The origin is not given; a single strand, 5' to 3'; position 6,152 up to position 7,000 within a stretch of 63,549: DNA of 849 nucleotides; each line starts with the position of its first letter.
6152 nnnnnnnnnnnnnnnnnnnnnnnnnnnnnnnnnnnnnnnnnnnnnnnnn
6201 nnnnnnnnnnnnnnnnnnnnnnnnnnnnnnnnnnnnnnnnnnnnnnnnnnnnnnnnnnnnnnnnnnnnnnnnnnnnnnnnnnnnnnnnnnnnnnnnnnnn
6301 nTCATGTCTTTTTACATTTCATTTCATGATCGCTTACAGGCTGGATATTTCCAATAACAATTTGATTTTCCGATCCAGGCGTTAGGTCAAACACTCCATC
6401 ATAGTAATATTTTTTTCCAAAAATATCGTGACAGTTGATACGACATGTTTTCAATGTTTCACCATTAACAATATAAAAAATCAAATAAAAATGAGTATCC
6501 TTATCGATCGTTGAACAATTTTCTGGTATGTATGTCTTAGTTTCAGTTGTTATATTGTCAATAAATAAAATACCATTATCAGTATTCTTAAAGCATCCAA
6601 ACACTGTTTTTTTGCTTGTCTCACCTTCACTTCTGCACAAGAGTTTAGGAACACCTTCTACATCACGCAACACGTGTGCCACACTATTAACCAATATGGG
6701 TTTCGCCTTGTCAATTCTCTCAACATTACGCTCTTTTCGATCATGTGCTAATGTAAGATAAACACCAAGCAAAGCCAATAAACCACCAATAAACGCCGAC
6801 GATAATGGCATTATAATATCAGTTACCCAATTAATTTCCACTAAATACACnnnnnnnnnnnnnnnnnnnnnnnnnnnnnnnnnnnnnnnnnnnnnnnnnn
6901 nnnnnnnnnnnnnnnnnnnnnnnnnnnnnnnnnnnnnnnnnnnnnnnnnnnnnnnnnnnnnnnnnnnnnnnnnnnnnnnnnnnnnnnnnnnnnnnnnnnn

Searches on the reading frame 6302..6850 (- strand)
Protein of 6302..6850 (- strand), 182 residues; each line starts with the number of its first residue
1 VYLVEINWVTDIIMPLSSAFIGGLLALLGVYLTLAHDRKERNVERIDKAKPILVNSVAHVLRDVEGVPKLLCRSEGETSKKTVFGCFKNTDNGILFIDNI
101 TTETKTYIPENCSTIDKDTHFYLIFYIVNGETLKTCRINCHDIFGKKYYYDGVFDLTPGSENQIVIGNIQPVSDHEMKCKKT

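Call 6: search_protein_families(library=pfam, proteins=[window:6302-6850:-], max_evalue=0.01)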
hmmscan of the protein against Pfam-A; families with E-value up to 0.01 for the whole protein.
window:6302-6850:- (182 aa): 0 families

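Call 7: search_protein_families(library=padloc, proteins=[window:6302-6850:-], max_evalue=0.01)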
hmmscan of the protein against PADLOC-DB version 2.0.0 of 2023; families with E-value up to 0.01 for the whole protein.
window:6302-6850:- (182 aa): 0 families

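Call 9: search_protein_families(library=ncbifam, proteins=[window:6302-6850:-], max_evalue=0.01)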
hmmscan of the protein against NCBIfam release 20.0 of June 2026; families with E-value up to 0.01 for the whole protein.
window:6302-6850:- (182 aa): 0 families

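Call 11: find_homologous_proteins(query=window:6302-6850:-, max_evalue=0.01)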
Query window:6302-6850:- (182 aa): 24 proteins with E <= 0.01 among 92 candidates.
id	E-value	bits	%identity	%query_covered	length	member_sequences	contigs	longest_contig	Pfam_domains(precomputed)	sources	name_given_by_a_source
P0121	2.6e-117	407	99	98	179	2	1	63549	-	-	-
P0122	1.3e-55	206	54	92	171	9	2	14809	-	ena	-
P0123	1.3e-54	203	53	92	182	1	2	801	-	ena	-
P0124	1.9e-53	199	53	93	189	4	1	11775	-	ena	-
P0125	2.3e-53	198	53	92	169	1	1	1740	-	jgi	jgi:hypothetical protein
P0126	5.0e-53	197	53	92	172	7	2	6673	-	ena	-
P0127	3.1e-50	188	53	92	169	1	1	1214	-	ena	-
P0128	3.8e-50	188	53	92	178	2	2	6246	-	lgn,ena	-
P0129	1.7e-49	186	50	92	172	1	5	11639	-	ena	-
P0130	1.1e-48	183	50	92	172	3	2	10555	-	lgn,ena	-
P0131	4.5e-48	181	49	92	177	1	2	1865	-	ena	-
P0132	2.1e-44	169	50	91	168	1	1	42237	-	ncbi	-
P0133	7.7e-43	164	48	92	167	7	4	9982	-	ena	-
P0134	3.6e-41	159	46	92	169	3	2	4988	-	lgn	-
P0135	6.1e-31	125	44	86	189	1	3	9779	-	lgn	-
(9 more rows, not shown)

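Call 13: find_encoding_contigs(protein=P0132, flank=8000, max_places=3)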
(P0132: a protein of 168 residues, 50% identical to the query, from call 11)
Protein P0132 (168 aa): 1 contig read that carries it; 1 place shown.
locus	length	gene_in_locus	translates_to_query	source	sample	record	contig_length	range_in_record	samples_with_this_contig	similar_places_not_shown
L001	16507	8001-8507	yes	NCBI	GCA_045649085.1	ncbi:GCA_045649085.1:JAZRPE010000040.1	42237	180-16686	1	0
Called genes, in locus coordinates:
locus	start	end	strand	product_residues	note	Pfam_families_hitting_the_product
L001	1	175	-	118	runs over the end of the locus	?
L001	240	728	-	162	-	-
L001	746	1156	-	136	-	-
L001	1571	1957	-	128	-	-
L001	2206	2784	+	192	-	-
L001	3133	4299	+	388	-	PF12710:HAD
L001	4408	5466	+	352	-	-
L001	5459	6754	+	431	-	-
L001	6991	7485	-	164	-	PF03432:Relaxase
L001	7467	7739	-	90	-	PF21983:NikA-like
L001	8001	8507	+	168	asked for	-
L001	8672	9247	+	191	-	-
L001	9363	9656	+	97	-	PF06124:DUF960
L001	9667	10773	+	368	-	PF12224:Amidoligase_2 (weak)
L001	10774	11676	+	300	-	PF13522:GATase_6, PF13537:GATase_7 (weak)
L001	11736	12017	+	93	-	PF08765:Mor (weak)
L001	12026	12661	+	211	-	-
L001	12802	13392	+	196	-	PF00239:Resolvase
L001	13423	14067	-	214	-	-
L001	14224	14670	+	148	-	-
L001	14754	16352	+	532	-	PF00270:DEAD, PF04851:ResIII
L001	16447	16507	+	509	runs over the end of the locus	PF00239:Resolvase, PF07508:Recombinase, PF13408:Zn_ribbon_recom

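Call 14: find_encoding_contigs(protein=P0122, flank=8000, max_places=3)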
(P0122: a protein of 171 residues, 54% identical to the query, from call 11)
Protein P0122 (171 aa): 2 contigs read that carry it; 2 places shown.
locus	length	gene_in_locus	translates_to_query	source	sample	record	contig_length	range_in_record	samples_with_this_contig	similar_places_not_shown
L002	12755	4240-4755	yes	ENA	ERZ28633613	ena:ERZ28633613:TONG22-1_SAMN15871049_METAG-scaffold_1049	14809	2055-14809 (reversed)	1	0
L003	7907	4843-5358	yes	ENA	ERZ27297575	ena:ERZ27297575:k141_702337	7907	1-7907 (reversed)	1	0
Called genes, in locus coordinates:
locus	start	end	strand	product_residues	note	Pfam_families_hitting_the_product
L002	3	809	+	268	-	?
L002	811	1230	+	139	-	-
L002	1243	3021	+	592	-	PF12161:HsdM_N, PF02384:N6_Mtase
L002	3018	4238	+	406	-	PF01420:Methylase_S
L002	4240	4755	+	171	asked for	-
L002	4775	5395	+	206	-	-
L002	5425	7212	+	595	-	PF02463:SMC_N (weak), PF13175:AAA_15, PF13476:AAA_23, PF13304:AAA_21 (faint), PF13175:AAA_15 (weak)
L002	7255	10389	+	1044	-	PF04313:HSDR_N, PF04851:ResIII, PF18766:SWI2_SNF2, PF22679:T1R_D3-like, PF11867:T1RH-like_C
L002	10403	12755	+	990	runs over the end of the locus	PF00149:Metallophos, PF24406:nSTAND_NTPase4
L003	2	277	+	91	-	?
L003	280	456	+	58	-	PF20564:DUF6774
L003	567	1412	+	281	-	PF01381:HTH_3 (weak), PF12844:HTH_19 (faint), PF13151:DUF3990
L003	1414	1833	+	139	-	-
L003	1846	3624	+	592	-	PF12161:HsdM_N, PF02384:N6_Mtase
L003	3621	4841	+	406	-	PF01420:Methylase_S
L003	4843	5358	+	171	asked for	-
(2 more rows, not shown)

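Call 24: find_related_loci(query=A2, collection=metagenome_contigs, flank=10000)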
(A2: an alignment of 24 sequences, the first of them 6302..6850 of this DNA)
Query A2 (182 aa) in metagenome_contigs; peptide patterns used: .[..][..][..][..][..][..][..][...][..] (x = any residue, [..] = any of these).
196 stretches matched a pattern; 21 encode a relative of the query (tblastn E <= 1e-3); 21 distinct loci.
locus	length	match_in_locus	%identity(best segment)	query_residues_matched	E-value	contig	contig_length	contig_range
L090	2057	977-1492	46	8-178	5e-45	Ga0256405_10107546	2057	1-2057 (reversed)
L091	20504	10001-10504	48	4-172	1e-43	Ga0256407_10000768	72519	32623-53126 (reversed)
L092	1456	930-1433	48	4-172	3e-44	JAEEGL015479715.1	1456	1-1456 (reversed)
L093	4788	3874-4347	39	1-161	5e-34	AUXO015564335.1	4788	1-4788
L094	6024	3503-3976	39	1-161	5e-34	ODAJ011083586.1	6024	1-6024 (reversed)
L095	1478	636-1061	43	8-150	9e-29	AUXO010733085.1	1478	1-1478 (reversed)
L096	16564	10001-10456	36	6-157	5e-21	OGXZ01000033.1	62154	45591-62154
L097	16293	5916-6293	34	4-126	8e-17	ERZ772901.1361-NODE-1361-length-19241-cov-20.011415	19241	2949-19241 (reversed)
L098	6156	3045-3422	33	4-126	3e-16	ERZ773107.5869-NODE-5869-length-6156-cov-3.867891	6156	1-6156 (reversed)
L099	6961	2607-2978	34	6-126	3e-15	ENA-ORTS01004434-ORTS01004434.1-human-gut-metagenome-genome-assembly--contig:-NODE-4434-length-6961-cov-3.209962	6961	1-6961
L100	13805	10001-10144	56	6-53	3e-13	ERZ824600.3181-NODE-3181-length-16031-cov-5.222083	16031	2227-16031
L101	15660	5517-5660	56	6-53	3e-13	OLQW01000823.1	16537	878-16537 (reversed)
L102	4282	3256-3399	56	6-53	2e-13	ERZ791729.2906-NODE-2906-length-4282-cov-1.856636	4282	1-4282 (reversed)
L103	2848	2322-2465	56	6-53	2e-13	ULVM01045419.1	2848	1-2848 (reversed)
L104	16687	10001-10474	29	9-172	3e-13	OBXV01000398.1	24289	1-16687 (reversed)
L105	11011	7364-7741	38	4-126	9e-11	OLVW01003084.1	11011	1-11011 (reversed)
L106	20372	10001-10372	37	4-126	3e-10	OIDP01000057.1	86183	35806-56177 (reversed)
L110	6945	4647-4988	28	13-123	1e-5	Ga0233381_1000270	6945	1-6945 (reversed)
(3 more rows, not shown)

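Call 38: predict_structure(alignment_id=A2)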
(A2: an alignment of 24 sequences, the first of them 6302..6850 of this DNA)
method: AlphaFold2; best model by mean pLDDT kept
length: 182 residues; sequences in the alignment: 24
mean_pLDDT: 84.2   pTM: 0.67
mean pLDDT of the five models: 84.2, 83.1, 82.2, 81.8, 80.5
residues with pLDDT >= 90: 73; 70-90: 89; 50-70: 14; < 50: 6
segments of 3 or more residues with pLDDT < 50: 177-182
pLDDT, mean of each block of 10 residues (from residue 1): 69 86 94 93 83 82 84 87 90 91 92 90 89 89 91 76 80 59 43
secondary structure, 60 per line:
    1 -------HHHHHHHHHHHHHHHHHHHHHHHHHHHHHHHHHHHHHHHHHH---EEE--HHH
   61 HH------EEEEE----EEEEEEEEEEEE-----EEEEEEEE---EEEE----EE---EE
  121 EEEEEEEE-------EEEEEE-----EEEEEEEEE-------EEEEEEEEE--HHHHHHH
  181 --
elements in order: H8-49 E53-55 H58-62 E69-73 E78-89 E95-102 E106-109 E119-128 E136-141 E147-155 E163-171 H174-180

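Call 41: search_protein_representatives(alignment_id=A2)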
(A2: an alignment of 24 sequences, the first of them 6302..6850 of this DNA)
Query: 24 sequences, 170 profile positions. Proteins with E-value up to 0.001 (for the whole library): 635; up to 1e-10: 246; up to 1e-30: 30. The best 150 are listed.
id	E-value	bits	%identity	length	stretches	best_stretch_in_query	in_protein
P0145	8.3e-57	207.7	-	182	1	4-168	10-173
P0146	7.3e-56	204.6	-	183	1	1-166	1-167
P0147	1.9e-54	200.0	-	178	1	4-165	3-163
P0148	3.8e-53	195.8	-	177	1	8-169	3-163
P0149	5.1e-51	188.9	-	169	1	7-169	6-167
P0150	2.6e-50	186.6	-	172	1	4-167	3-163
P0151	2.6e-49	183.3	-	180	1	12-168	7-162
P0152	8.4e-49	181.7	-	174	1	4-167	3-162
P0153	9.3e-47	175.0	-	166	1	8-168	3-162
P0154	1.2e-46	174.6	-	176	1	3-168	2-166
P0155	1.6e-46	174.2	-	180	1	12-164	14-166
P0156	5.7e-46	172.5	-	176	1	3-156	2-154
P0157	1.3e-45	171.3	-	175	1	3-167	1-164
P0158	1.3e-45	171.3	-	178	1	2-168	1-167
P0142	1.3e-44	168.0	-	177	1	1-169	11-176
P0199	8.1e-25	103.6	-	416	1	5-151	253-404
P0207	2.7e-23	98.7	-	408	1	9-157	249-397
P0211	3.3e-23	98.4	-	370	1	6-157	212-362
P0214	6.9e-23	97.3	-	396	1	10-153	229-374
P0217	2.7e-22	95.4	-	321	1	7-156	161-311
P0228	3.5e-21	91.8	-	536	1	8-156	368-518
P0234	1.4e-20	89.8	-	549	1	10-162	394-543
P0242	7.1e-20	87.5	-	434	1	7-157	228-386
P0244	7.4e-20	87.5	-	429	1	4-153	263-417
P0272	2.4e-16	76.0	-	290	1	7-155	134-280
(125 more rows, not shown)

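Call 42: search_protein_families(library=pfam, proteins=[P0199, P0207, P0211, P0214, P0217, P0228, P0234, P0242, P0244, P0272], max_evalue=0.01)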
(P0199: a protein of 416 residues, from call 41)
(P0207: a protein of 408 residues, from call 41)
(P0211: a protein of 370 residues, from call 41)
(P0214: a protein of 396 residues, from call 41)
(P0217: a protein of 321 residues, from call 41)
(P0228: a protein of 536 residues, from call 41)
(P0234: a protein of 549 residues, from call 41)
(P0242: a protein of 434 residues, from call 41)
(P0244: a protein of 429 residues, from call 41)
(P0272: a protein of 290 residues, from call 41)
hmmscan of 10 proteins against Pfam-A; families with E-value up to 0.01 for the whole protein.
P0199 (416 aa): 0 families

P0207 (408 aa): 0 families

P0211 (370 aa): 0 families

P0214 (396 aa): 0 families

P0217 (321 aa): 2 families
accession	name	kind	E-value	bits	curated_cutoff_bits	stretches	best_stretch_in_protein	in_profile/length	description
PF07690.21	MFS_1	-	0.00016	21.2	33.4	1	13-182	127-291/347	Major Facilitator Superfamily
PF09955.14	DUF2189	-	0.0099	16.5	26.2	1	50-150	10-112/126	Predicted integral membrane protein (DUF2189)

P0228 (536 aa): 2 families
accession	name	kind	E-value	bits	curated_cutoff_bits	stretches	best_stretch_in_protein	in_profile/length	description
PF13094.11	CENP-Q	-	0.00093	19.8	28.5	0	108-145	121-158/162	CENP-Q, a CENPA-CAD centromere complex subunit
PF25600.1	TRIM_CC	-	0.0054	17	30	0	15-71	33-89/142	TRIM protein coiled-coil region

P0234 (549 aa): 0 families

P0242 (434 aa): 0 families

P0244 (429 aa): 0 families

P0272 (290 aa): 0 families

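Call 43: fold_search(model_id=the predicted structure, library=pdb)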
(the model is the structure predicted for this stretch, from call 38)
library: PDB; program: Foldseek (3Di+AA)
matches with E <= 10: 515; with E <= 0.001: 0
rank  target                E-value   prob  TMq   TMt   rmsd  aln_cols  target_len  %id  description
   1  6w8u_A                8.6e-03  1.00  0.36  0.43   7.8       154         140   11  Cryo-EM of the Pyrobaculum arsenaticum pilus (released 2020-07-08)
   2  5z1l_A                1.1e-02  1.00  0.49  0.46   6.1       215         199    9  Cryo-EM structure of Methanoccus maripaludis archaellum (released 2019-02-13)
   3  2p9r_B                7.0e-02  0.90  0.30  0.49   7.2       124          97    8  Human alpha2-macroglogulin is composed of multiple domains, as predicted by homology with complement component C3 (released 2007-08-21)
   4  1ue5_B                1.0e-01  0.20  0.16  0.21  15.4       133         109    8  Crystal structure of the single-stranded dna-binding protein from mycobacterium tuberculosis (released 2004-02-10)
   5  3qbt_F                1.1e-01  0.82  0.31  0.39   8.5       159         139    8  Crystal structure of OCRL1 540-678 in complex with Rab8a:GppNHp (released 2011-03-23)
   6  2xy2                  1.1e-01  0.54  0.23  0.23   8.2       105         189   13  CRYSTAL STRUCTURE OF NCAM2 IG1-2 (released 2011-02-23)
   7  9lbz_q                1.5e-01  0.23  0.21  0.21  13.7       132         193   11  unique-vertex of mature phage N4 (released 2025-04-16)
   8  6ezt_A                1.5e-01  0.20  0.20  0.08  10.0       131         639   14  Crystal structure of GH20 Exo beta-N-Acetylglucosaminidase D437A inactive mutant from Vibrio harveyi (released 2018-12-12)
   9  6ezr_A                1.5e-01  0.13  0.15  0.07  14.1       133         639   10  Crystal structure of GH20 Exo beta-N-Acetylglucosaminidase from Vibrio harveyi (released 2018-12-12)
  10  2eeb_MODEL_1_A        2.0e-01  0.47  0.27  0.40  11.1       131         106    8  Solution structure of the 22th filamin domain from human Filamin-B (released 2007-08-21)
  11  8bl3                  2.4e-01  0.82  0.31  0.39   9.3       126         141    9  De novo single-chain immunoglobulin dimer scIg12 (released 2023-10-04)
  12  2p9r_A                2.6e-01  0.63  0.28  0.44   7.4       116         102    7  Human alpha2-macroglogulin is composed of multiple domains, as predicted by homology with complement component C3 (released 2007-08-21)
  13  1iaz_A                2.6e-01  0.15  0.21  0.21  13.9       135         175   12  EQUINATOXIN II (released 2001-04-04)
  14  7v2a_E                2.8e-01  0.06  0.17  0.15  14.9       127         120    9  SARS-CoV-2 Spike trimer in complex with XG014 Fab (released 2021-10-20)
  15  5lxv_C                2.9e-01  0.04  0.13  0.13  16.2       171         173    9  Crystal structure of Ruminococcus flavefaciens scaffoldin C cohesin in complex with a dockerin from an uncharacterized (released 2016-10-19)
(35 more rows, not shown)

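Call 58: search_protein_families(library=pfam, proteins=[L091:6775-8865:+, L091:8862-10004:+, L091:10524-13757:+, L097:6428-9400:+, L100:8965-9966:+, L097:5016-5891:+, L106:9364-9984:+, L093:2766-3869:+], max_evalue=0.05)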
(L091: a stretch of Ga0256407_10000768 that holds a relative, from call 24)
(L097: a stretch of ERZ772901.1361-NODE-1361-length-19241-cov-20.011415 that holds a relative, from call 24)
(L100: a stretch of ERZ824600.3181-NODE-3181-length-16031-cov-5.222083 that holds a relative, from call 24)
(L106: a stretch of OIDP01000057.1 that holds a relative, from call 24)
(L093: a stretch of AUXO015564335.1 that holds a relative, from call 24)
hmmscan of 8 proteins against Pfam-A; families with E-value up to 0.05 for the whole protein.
L091:6775-8865:+ (696 aa): 8 families
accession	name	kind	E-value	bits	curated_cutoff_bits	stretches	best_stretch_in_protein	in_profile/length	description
PF02384.22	N6_Mtase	-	3.3e-73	247.2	20.4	1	156-459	3-286/311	N-6 DNA Methylase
PF12161.14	HsdM_N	-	1.3e-18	68.3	24.5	1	9-147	1-135/135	HsdM N-terminal domain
PF01170.24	UPF0020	-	1.1e-06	28.9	22.3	1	187-289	16-131/197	RMKL-like, methyltransferase domain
PF05175.20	MTS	-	1.4e-05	25.3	23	1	190-294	22-113/170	Methyltransferase small domain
PF07669.17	Eco57I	-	2.1e-05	25.1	25.3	1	226-386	9-169/171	Eco57I restriction-modification methylase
PF13847.12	Methyltransf_31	-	0.00083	19.5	27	1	201-289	4-84/145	Methyltransferase domain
PF03602.21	Cons_hypoth95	-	0.0049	17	24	1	191-294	32-128/182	Conserved hypothetical protein 95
PF20473.4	MmeI_Mtase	-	0.0075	15.9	27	1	202-234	21-53/259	MmeI, DNA-methyltransferase domain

L091:8862-10004:+ (380 aa): 1 family
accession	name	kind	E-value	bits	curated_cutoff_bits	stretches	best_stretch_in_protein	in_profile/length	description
PF01420.25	Methylase_S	-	9.1e-24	85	22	2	27-182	28-167/168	Type I restriction modification DNA specificity domain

L091:10524-13757:+ (1077 aa): 7 families
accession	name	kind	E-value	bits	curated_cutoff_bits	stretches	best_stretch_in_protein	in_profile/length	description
PF18766.7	SWI2_SNF2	-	1.2e-73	247.8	26.7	1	285-512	1-219/221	SWI2/SNF2 ATPase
PF04313.20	HSDR_N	-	4.1e-40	138.2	25.1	1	8-219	2-197/198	Type I restriction enzyme R protein N terminus (HSDR_N)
PF11867.13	T1RH-like_C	-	4.8e-25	89.1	26.8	1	734-1054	3-315/329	Type I restriction enzyme HindI endonuclease subunit-like, C-terminal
PF04851.21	ResIII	-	6.5e-22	78.6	22.5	1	286-448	8-162/164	Type III restriction enzyme, res subunit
PF22679.2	T1R_D3-like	-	2.8e-20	73.8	27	1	633-714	73-156/158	Type I restriction enzyme subunit R domain 3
PF00270.35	DEAD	-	0.00016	21.9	26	1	314-448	23-160/167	DEAD/DEAH box helicase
PF09582.15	AnfO_nitrog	-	0.013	15.3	30.3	1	555-634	10-89/190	Iron only nitrogenase protein AnfO (AnfO_nitrog)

L097:6428-9400:+ (990 aa): 4 families
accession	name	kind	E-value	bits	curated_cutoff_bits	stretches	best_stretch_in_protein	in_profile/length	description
PF18766.7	SWI2_SNF2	-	8.2e-25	88.2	26.7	1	273-512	1-189/221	SWI2/SNF2 ATPase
PF04851.21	ResIII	-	6.6e-13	49.3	22.5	1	270-418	4-143/164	Type III restriction enzyme, res subunit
PF22679.2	T1R_D3-like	-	1e-10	42.7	27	1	643-700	92-150/158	Type I restriction enzyme subunit R domain 3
PF04313.20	HSDR_N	-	3.7e-09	37.2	25.1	1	113-205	103-194/198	Type I restriction enzyme R protein N terminus (HSDR_N)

L100:8965-9966:+ (333 aa): 1 family
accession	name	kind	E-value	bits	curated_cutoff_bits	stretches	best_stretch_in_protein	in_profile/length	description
PF18928.5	DUF5677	-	3.1e-19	70.1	27.1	2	133-197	4-69/166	Family of unknown function (DUF5677)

L097:5016-5891:+ (291 aa): 1 family
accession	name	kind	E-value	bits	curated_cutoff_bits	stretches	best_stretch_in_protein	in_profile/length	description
PF09682.15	Phage_holin_6_1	-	0.036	14.9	24.9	0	45-96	45-95/101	Bacteriophage holin of superfamily 6 (Holin_LLH)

L106:9364-9984:+ (206 aa): 0 families

L093:2766-3869:+ (367 aa): 1 family
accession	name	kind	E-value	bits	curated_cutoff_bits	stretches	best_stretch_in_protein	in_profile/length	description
PF06200.19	tify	-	0.03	14.1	27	0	19-36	12-29/34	tify domain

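Call 75: search_protein_families(library=padloc, proteins=[L100:8965-9966:+, L097:5016-5891:+, L106:9364-9984:+, L093:2766-3869:+], max_evalue=0.001)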
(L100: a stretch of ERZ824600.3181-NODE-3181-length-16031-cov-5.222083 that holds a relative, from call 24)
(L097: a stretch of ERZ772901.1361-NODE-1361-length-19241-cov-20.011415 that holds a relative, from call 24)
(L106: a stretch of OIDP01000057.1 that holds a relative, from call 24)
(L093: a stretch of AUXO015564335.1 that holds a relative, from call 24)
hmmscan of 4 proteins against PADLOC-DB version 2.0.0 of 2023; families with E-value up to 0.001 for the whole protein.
L100:8965-9966:+ (333 aa): 0 families

L097:5016-5891:+ (291 aa): 0 families

L106:9364-9984:+ (206 aa): 0 families

L093:2766-3869:+ (367 aa): 0 families
